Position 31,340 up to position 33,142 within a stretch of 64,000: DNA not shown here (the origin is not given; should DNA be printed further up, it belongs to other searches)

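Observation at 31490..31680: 21-bp array translated as a His-rich heptad tail on an M20 metallopeptidase, ending in a GTGA overlap with hisN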

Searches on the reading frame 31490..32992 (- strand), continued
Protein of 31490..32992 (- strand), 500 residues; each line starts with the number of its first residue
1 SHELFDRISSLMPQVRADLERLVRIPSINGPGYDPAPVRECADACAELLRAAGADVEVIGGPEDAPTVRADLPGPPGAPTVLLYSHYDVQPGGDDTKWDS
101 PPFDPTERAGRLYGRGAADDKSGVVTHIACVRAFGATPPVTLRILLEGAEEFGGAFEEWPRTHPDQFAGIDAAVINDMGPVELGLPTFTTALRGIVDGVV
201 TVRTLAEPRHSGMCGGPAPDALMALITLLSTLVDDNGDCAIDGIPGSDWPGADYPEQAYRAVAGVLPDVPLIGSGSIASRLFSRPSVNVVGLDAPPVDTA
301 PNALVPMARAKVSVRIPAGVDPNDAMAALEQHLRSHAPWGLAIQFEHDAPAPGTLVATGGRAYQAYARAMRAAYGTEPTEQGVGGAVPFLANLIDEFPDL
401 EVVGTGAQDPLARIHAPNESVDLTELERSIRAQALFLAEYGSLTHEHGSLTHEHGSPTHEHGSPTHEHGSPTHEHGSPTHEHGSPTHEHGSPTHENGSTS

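Call 14: find_encoding_contigs(protein=P0001, flank=3000, max_places=8)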
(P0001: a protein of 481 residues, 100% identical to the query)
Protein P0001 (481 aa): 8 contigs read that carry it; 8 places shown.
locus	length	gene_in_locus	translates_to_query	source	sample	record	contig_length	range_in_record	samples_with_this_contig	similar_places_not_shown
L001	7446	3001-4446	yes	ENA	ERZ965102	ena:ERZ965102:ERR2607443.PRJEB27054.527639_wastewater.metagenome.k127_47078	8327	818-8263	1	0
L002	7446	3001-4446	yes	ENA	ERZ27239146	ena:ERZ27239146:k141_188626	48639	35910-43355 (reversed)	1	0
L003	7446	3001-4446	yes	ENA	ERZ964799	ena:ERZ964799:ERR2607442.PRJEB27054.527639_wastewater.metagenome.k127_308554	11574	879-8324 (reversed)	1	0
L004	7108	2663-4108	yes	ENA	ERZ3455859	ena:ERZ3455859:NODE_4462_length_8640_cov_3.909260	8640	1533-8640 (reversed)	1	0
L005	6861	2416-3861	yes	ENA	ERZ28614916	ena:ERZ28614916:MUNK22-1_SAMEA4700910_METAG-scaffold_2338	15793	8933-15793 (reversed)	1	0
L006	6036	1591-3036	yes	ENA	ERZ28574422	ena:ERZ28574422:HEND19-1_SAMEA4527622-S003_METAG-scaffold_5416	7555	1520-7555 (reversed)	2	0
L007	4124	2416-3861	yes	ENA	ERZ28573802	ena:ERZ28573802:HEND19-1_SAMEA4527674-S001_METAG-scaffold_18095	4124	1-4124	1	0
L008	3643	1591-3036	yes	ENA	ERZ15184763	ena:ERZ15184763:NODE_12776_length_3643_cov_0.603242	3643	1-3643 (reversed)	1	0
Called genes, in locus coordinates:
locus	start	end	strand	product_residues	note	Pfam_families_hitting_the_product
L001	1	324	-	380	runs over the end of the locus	?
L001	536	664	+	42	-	-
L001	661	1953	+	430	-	PF00275:EPSP_synthase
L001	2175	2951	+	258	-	PF03193:RsgA_GTPase, PF01926:MMR_HSR1 (weak)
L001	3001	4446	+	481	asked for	PF04389:Peptidase_M28 (faint), PF01546:Peptidase_M20, PF07687:M20_dimer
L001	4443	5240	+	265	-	PF00459:Inositol_P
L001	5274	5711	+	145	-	PF00571:CBS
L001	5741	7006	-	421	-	PF00067:p450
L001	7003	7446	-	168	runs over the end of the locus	?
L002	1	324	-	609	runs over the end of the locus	PF17297:PEPCK_N, PF00821:PEPCK_GTP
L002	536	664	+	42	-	-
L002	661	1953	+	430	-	PF00275:EPSP_synthase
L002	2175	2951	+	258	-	PF03193:RsgA_GTPase, PF01926:MMR_HSR1 (weak)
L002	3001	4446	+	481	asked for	PF04389:Peptidase_M28 (faint), PF01546:Peptidase_M20, PF07687:M20_dimer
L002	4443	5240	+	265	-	PF00459:Inositol_P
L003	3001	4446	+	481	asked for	PF04389:Peptidase_M28 (faint), PF01546:Peptidase_M20, PF07687:M20_dimer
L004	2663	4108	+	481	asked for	PF04389:Peptidase_M28 (faint), PF01546:Peptidase_M20, PF07687:M20_dimer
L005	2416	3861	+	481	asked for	PF04389:Peptidase_M28 (faint), PF01546:Peptidase_M20, PF07687:M20_dimer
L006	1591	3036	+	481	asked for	PF04389:Peptidase_M28 (faint), PF01546:Peptidase_M20, PF07687:M20_dimer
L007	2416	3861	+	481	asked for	PF04389:Peptidase_M28 (faint), PF01546:Peptidase_M20, PF07687:M20_dimer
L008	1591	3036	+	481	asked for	PF04389:Peptidase_M28 (faint), PF01546:Peptidase_M20, PF07687:M20_dimer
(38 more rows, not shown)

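Call 15: find_encoding_contigs(protein=P0004, flank=2500, max_places=1)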
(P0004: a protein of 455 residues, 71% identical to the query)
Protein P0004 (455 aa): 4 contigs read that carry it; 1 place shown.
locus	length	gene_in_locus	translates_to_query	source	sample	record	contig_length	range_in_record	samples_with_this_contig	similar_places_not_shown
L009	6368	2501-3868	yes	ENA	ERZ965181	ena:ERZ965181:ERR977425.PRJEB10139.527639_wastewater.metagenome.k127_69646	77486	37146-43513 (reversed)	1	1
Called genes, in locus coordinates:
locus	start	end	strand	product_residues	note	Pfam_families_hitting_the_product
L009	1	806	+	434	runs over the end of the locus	PF00275:EPSP_synthase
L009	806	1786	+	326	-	PF03193:RsgA_GTPase, PF01926:MMR_HSR1 (weak)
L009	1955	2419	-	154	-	PF09990:DUF2231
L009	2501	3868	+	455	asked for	PF01546:Peptidase_M20, PF07687:M20_dimer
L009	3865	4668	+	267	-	PF00459:Inositol_P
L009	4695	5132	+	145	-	PF00571:CBS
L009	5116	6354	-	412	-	PF00067:p450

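Call 16: find_encoding_contigs(protein=P0005, flank=2500, max_places=1)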
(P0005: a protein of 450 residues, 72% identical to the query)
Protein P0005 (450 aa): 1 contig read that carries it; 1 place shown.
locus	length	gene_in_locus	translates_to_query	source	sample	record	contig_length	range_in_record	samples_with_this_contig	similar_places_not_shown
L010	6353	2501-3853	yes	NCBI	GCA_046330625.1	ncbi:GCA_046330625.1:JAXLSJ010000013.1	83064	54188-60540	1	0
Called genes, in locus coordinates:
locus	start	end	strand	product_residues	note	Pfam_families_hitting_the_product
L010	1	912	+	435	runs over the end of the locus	PF00275:EPSP_synthase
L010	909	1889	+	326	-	PF03193:RsgA_GTPase, PF01926:MMR_HSR1 (weak)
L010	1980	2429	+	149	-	PF09990:DUF2231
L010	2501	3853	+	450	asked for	PF01546:Peptidase_M20, PF07687:M20_dimer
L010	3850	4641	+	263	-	PF00459:Inositol_P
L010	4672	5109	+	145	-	PF00571:CBS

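Call 17: find_encoding_contigs(protein=P0024, flank=2500, max_places=1)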
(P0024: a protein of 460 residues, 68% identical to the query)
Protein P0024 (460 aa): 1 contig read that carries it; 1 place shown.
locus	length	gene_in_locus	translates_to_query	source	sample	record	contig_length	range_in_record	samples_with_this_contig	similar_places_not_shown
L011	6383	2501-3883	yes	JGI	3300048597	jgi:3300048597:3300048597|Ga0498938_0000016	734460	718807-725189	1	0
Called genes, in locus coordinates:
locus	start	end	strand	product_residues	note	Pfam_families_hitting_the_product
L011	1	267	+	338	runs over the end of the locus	PF20434:BD-FAE, PF07859:Abhydrolase_3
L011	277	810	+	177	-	PF01161:PBP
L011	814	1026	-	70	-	PF07311:Dodecin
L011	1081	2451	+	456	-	PF03007:WS_DGAT_cat, PF06974:WS_DGAT_C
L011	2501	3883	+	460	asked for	PF04389:Peptidase_M28 (weak), PF01546:Peptidase_M20, PF07687:M20_dimer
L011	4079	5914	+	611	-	PF19554:DUF6077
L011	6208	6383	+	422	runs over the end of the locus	PF04122:CW_binding_2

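Call 18: find_encoding_contigs(protein=P0113, flank=2500, max_places=1)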
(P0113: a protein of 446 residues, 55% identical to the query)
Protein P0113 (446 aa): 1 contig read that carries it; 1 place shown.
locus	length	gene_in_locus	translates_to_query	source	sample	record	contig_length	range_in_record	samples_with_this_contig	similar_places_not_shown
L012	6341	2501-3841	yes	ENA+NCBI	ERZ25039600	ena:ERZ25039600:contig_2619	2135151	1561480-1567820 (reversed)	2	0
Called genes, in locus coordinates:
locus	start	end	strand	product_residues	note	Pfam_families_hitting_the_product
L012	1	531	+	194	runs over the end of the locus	PF00440:TetR_N, PF17932:TetR_C_24 (weak), PF13977:TetR_C_6 (weak)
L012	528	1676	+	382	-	PF02771:Acyl-CoA_dh_N, PF02770:Acyl-CoA_dh_M, PF00441:Acyl-CoA_dh_1, PF08028:Acyl-CoA_dh_2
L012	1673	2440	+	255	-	PF00378:ECH_1, PF16113:ECH_2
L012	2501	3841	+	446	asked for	PF01546:Peptidase_M20, PF07687:M20_dimer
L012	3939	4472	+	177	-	PF07884:VKOR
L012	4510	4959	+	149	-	-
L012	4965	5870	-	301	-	-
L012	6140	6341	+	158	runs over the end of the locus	PF04306:DUF456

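Call 22: search_solved_structures(query=P0121, max_evalue=1e-10, show_alignments=1)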
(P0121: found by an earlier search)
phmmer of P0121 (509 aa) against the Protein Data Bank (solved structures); distinct sequences matched with E-value up to 1e-10: 10.
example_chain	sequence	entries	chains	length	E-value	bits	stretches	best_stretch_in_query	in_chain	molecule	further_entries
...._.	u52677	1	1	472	9.9e-31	110.2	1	41-436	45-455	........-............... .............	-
2zof_A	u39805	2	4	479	3.5e-29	105.1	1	75-448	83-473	Cytosolic non-specific dipeptidase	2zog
3dlj_A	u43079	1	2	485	2.2e-27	99.1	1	74-440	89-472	Beta-Ala-His dipeptidase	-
4ruh_A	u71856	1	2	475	2.8e-27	98.8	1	75-431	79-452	Cytosolic non-specific dipeptidase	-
4g1p_A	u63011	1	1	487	2.3e-26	95.8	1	12-456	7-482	Cys-Gly metallodipeptidase DUG1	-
2pok_A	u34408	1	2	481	2.9e-21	79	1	47-342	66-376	Peptidase, M20/M25/M40 family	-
4mmo_A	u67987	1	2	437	3.6e-20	75.3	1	53-449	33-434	Sso-CP2 metallo-carboxypetidase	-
4o23_A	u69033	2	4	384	2.1e-14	56.3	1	47-165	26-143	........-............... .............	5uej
4ppz_A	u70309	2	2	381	2.2e-14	56.2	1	47-165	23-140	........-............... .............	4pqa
1vgy_A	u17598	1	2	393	3.5e-14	55.6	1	48-165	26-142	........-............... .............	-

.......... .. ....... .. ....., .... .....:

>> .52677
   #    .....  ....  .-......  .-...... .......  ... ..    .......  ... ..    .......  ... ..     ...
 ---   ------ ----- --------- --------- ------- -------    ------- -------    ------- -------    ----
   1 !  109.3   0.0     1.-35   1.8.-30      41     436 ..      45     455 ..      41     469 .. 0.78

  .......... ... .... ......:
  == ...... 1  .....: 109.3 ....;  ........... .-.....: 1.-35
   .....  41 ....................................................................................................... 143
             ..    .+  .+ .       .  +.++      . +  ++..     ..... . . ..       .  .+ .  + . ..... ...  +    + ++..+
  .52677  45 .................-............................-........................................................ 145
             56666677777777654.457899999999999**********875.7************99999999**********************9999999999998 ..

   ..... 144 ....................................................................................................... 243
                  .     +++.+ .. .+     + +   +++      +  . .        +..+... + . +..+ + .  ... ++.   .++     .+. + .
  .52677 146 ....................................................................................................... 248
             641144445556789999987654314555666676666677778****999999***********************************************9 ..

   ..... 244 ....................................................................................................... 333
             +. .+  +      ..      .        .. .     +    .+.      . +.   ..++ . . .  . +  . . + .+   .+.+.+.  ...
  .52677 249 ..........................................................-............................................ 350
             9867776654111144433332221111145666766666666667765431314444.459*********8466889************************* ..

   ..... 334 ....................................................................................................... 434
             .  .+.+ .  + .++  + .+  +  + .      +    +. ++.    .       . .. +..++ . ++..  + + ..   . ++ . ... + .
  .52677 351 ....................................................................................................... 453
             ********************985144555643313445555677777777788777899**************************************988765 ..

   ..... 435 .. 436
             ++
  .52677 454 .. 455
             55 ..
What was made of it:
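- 31490..33019 (-): M20A-family metallodipeptidase gene (509 aa). The catalytic and dimerisation domains occupy about residues 1-449, and the repeat tail residues 450-509. PDB relatives are CNDP2, CNDP1 and DUG1 at E 1e-26 to 1e-29 (call 22).
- On Peptidase family M20 (M20A, CNDP/DUG1-like dipeptidases): There is only homology to CNDP2, CNDP1 and DUG1 (call 22).
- Closest known: M20A dipeptidases CNDP2, CNDP1. Same: The enzyme body is homologous over about residues 12-456 (E 1e-26 to 1e-29, call 22), and the H/D/E/E/D/H metal and catalytic residues are conserved.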

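Call 25: find_related_loci(query=A1, collection=genome_contigs, flank=3000)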
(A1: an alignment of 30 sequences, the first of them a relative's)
Query A1 (509 aa) in genome_contigs; peptide patterns used: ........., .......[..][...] (x = any residue, [..] = any of these).
600 stretches matched a pattern (row limit reached: there are more); 591 encode a relative of the query (tblastn E <= 1e-3); the best 80 are kept; 80 distinct loci.
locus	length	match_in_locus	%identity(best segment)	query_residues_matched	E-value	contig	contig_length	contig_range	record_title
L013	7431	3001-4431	68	1-478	0e+0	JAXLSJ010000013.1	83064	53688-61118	MAG: Candidatus Nanopelagicales bacterium isolate STL-ACT32 C2.65.fa-13, whole genome shotgun sequence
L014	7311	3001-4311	70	12-448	0e+0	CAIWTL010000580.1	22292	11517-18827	MAG: uncultured Micrococcales bacterium isolate LaPlata-1m-b_bin-553 genome assembly, contig: bin-553:580/722, whole gen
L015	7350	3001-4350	67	1-450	0e+0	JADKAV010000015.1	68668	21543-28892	MAG: Micrococcales bacterium isolate Mari_18-Q3-R65-66_BATAC.348 tig00015677-10-685420, whole genome shotgun sequence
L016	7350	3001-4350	66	1-450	0e+0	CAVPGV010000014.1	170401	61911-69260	MAG: uncultured Actinomycetota bacterium isolate MFD09964.bin.2.72 genome assembly, contig: contig_32789, whole genome s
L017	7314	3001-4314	68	9-446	0e+0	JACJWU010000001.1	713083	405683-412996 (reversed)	MAG: Actinomycetota bacterium isolate HK-STAS-ACTI-17 HK-STAS-ACTI-17_1, whole genome shotgun sequence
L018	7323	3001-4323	56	13-453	3e-147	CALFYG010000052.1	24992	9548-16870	MAG TPA_asm: uncultured Micrococcales bacterium isolate SRR6231188_bin.22_CONCOCT_v1.1_MAG genome assembly, contig: ERZ6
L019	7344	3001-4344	55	6-448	1e-146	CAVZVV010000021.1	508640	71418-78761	MAG: uncultured Actinomycetes bacterium isolate MFD02134.bin.2.245 genome assembly, contig: contig_54338, whole genome s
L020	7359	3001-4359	50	3-455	7e-135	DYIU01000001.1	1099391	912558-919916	MAG TPA_asm: Acidimicrobium ferrooxidans isolate FI88_64_18 Afr_mines_FI88_1_length_1099391_cov_7_496989, whole genome s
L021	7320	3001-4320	51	7-446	7e-132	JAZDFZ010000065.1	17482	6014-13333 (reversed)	MAG: Actinomycetota bacterium isolate MEGAHIT-group-0.229 k141_6063048, whole genome shotgun sequence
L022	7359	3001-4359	51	1-452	1e-129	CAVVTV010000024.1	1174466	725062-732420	MAG: uncultured Thermoleophilia bacterium isolate MFD04492.bin.1.102 genome assembly, contig: contig_9487, whole genome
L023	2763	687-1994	53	13-449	9e-131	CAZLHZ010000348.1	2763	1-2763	MAG TPA_asm: uncultured Actinomycetes bacterium isolate SRP193358_co1_771 genome assembly, contig: NODE_122279_length_27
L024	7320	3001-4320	50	13-451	2e-123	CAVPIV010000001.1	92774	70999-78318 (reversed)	MAG: uncultured Thermoleophilia bacterium isolate MFD00032.bin.1.63 genome assembly, contig: contig_113945, whole genome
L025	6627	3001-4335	50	6-452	1e-122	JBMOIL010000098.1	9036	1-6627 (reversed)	MAG: Candidatus Nanopelagicales bacterium isolate Deming_bin.440 contig24348, whole genome shotgun sequence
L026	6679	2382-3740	50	2-456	2e-122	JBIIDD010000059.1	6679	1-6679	MAG: Candidatus Nanopelagicales bacterium isolate ME2000-08-17pf_3300042335_group1_bin128 Rohwer_bin352_scaffold_13856_c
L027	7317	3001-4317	48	9-447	6e-121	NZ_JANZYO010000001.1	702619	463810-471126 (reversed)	Mumia quercus strain NEAU-365 Scaffold1, whole genome shotgun sequence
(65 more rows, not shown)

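Call 33: find_encoding_contigs(protein=P0131, flank=1500, max_places=2)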
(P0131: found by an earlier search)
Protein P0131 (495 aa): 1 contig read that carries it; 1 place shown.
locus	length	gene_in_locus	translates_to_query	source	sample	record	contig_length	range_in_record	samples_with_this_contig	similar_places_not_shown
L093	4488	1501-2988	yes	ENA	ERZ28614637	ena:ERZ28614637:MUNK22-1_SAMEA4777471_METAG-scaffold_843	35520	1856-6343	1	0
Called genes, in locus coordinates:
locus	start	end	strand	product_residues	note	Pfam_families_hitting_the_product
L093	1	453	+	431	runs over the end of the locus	PF00275:EPSP_synthase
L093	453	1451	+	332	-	PF03193:RsgA_GTPase, PF01926:MMR_HSR1 (weak)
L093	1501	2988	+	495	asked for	PF04389:Peptidase_M28 (faint), PF01546:Peptidase_M20, PF07687:M20_dimer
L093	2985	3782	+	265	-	PF00459:Inositol_P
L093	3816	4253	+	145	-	PF00571:CBS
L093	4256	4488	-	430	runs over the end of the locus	PF00067:p450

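Call 34: find_encoding_contigs(protein=P0125, flank=1500, max_places=2)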
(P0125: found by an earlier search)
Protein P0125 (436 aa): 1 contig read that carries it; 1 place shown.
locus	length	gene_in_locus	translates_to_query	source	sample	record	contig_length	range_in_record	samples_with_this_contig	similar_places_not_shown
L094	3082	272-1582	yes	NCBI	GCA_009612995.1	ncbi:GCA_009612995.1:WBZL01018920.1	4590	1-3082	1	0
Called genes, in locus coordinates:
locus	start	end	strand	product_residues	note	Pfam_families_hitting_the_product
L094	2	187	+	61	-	?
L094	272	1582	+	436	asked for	PF04389:Peptidase_M28 (weak), PF01546:Peptidase_M20, PF07687:M20_dimer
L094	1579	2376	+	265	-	PF00459:Inositol_P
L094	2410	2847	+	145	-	PF00571:CBS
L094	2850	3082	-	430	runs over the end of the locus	PF00067:p450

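Call 35: find_encoding_contigs(protein=P0122, flank=1500, max_places=2)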
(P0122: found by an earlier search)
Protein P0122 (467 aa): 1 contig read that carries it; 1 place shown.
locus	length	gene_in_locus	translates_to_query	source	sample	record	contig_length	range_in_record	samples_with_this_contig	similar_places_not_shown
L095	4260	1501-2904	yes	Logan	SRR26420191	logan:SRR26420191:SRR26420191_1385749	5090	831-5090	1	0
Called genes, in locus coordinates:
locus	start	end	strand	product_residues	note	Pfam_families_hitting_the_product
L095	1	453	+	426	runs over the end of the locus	?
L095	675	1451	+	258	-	PF03193:RsgA_GTPase, PF01926:MMR_HSR1 (weak)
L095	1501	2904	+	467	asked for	PF04389:Peptidase_M28 (faint), PF01546:Peptidase_M20, PF07687:M20_dimer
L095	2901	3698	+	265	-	PF00459:Inositol_P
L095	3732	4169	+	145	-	PF00571:CBS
